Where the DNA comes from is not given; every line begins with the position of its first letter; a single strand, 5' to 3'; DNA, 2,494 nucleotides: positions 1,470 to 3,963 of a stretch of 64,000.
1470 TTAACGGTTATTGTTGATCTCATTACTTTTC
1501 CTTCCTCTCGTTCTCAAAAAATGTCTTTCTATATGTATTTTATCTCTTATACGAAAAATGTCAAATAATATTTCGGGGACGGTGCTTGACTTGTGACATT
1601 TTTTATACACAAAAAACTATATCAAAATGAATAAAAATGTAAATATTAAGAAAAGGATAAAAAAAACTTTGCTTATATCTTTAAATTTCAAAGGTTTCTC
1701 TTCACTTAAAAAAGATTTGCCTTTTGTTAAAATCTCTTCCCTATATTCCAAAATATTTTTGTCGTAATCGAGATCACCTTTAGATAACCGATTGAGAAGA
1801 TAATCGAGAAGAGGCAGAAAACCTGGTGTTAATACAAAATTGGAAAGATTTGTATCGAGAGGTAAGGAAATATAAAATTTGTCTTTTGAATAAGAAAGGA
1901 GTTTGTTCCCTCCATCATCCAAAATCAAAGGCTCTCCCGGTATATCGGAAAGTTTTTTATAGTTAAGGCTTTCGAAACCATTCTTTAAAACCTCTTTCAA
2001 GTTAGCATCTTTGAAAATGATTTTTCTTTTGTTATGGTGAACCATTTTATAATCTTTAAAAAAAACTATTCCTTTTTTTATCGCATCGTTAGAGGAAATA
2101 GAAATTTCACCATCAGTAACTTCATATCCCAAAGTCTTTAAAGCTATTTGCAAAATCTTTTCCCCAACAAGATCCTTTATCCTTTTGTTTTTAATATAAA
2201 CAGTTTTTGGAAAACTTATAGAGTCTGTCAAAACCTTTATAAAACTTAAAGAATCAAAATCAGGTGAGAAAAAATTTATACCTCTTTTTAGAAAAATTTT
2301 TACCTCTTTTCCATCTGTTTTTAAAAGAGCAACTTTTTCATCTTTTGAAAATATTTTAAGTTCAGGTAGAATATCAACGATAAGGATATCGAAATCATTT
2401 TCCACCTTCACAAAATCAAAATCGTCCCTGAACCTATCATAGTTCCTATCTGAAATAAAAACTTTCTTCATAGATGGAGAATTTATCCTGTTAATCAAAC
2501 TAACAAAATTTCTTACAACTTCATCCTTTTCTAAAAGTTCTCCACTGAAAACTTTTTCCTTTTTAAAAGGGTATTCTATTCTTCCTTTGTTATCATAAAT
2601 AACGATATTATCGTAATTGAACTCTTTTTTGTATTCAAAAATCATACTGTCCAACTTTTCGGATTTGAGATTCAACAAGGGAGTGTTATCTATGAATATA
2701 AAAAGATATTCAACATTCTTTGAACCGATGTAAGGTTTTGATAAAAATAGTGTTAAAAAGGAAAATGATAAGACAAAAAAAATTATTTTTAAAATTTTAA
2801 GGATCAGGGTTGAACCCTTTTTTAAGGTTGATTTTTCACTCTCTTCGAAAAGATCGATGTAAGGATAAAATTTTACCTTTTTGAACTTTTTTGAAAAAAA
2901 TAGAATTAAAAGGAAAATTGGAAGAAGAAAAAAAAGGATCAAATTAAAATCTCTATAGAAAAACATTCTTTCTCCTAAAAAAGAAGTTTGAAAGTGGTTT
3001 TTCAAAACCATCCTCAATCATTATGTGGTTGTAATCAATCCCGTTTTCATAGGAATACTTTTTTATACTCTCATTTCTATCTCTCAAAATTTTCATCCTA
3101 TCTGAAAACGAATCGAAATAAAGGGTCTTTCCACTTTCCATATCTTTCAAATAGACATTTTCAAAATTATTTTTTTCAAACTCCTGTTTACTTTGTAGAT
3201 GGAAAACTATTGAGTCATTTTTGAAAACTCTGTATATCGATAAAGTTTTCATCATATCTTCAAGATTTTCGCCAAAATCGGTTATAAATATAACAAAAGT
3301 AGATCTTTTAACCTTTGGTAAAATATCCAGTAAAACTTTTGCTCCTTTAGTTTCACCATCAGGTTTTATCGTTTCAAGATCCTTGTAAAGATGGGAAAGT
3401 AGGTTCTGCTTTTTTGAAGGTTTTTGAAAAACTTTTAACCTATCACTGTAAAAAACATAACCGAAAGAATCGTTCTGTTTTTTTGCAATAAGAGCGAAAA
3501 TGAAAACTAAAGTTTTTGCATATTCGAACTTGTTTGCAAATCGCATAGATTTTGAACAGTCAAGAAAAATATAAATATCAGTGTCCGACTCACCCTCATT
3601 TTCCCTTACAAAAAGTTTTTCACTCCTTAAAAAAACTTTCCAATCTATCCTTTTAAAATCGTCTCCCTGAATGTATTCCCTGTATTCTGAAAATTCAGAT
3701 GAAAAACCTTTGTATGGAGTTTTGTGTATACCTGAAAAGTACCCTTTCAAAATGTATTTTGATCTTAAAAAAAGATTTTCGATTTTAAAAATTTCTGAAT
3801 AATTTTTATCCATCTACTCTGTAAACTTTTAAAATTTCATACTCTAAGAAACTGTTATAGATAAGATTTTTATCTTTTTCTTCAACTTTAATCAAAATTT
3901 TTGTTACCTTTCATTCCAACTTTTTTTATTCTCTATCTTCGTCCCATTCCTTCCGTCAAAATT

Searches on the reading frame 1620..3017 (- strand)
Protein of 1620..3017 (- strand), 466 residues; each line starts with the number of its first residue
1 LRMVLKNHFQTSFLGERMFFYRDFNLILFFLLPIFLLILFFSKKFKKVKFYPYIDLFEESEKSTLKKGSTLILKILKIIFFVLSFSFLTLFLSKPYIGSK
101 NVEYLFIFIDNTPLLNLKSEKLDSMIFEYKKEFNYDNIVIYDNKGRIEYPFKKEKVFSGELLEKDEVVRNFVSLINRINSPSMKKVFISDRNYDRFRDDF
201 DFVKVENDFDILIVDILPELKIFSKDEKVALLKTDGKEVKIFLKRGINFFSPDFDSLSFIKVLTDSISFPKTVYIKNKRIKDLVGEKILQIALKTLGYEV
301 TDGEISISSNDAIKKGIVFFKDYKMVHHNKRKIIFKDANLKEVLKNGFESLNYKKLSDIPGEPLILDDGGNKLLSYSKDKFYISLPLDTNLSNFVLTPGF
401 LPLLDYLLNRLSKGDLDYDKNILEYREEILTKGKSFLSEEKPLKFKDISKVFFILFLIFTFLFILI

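Call 3: search_protein_families(library=pfam, proteins=[window:1620-3017:-], max_evalue=1)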
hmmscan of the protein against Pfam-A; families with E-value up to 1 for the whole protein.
window:1620-3017:- (466 aa): 2 families
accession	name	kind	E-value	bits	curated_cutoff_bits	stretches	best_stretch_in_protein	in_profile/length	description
PF07584.16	BatA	-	0.023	15.5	25.9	1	20-84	4-73/77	Aerotolerance regulator N-terminal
PF20791.3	Acyl-ACP_TE_C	-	0.12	13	21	1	101-139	27-65/101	Acyl-ACP thioesterase C-terminal domain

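Call 4: search_protein_families(library=ncbifam, proteins=[window:1620-3017:-], max_evalue=1)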
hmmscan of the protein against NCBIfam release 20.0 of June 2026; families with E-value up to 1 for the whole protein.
window:1620-3017:- (466 aa): 0 families

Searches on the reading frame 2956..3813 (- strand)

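Call 3: search_protein_families(library=pfam, proteins=[window:2956-3813:-], max_evalue=1)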
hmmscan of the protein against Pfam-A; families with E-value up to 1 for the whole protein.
window:2956-3813:- (286 aa): 3 families
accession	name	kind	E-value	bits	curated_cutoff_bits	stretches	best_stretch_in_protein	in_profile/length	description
PF01882.25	DUF58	-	1.4e-29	103.3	23.4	1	43-239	1-201/216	Protein of unknown function DUF58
PF13519.12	VWA_2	-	4e-06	27.9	27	1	82-180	3-106/107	von Willebrand factor type A domain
PF00092.34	VWA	-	0.00032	21.4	23.8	1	79-185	1-117/174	von Willebrand factor type A domain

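Call 4: search_protein_families(library=ncbifam, proteins=[window:2956-3813:-], max_evalue=1)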
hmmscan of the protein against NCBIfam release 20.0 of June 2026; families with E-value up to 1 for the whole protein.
window:2956-3813:- (286 aa): 1 family
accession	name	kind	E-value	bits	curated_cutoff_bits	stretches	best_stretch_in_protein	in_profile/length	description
TIGR02442.1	Cob-chelat-sub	hypoth_equivalog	0.094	11.1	779.45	1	59-179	454-580/641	putative cobaltochelatase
